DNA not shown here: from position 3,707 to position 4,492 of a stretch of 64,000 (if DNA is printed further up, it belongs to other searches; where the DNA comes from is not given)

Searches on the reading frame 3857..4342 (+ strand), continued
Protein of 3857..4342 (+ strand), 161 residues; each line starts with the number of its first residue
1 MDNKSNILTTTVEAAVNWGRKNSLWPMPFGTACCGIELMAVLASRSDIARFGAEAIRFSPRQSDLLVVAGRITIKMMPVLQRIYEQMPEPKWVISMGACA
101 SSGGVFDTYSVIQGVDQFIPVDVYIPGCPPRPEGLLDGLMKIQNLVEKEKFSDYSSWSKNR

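Call 50: find_encoding_contigs(protein=P0122, flank=3000, max_places=10)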
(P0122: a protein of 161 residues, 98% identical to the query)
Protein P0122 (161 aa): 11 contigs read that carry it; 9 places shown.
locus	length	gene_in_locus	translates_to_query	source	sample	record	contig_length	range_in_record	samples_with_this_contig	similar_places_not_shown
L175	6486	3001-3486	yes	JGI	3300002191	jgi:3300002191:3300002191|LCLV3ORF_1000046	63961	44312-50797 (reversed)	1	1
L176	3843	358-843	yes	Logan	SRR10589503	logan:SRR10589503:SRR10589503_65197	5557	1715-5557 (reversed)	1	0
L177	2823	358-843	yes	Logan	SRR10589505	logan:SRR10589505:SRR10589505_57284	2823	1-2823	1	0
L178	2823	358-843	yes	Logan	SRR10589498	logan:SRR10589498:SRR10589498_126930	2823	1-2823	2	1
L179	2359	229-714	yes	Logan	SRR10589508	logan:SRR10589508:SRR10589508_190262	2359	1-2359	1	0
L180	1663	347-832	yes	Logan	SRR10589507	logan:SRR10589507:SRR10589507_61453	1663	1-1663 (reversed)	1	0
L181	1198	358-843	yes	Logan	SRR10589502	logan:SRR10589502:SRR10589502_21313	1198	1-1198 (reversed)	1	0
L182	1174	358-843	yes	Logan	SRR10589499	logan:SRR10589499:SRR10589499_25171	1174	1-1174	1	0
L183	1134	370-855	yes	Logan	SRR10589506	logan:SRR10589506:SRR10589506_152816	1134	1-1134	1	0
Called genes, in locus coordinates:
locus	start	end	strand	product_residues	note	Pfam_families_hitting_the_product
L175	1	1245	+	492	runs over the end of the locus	PF00361:Proton_antipo_M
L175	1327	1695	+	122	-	PF00507:Oxidored_q4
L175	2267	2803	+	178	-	PF10543:ORF6N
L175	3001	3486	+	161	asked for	PF01058:Oxidored_q6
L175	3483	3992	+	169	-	PF00329:Complex1_30kDa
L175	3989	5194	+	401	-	PF00346:Complex1_49kDa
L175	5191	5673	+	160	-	PF01257:2Fe-2S_thioredx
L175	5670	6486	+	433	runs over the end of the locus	PF01512:Complex1_51K, PF10531:SLBB, PF22461:SLBB_2, PF10589:NADH_4Fe-4S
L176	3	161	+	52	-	?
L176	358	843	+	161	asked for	PF01058:Oxidored_q6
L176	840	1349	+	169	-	PF00329:Complex1_30kDa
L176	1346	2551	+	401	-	PF00346:Complex1_49kDa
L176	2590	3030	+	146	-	PF01257:2Fe-2S_thioredx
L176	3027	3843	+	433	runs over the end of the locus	PF01512:Complex1_51K, PF10531:SLBB, PF22461:SLBB_2, PF10589:NADH_4Fe-4S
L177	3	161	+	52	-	?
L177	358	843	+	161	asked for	PF01058:Oxidored_q6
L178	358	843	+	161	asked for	PF01058:Oxidored_q6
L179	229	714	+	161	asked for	PF01058:Oxidored_q6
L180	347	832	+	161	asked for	PF01058:Oxidored_q6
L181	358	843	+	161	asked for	PF01058:Oxidored_q6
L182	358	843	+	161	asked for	PF01058:Oxidored_q6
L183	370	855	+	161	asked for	PF01058:Oxidored_q6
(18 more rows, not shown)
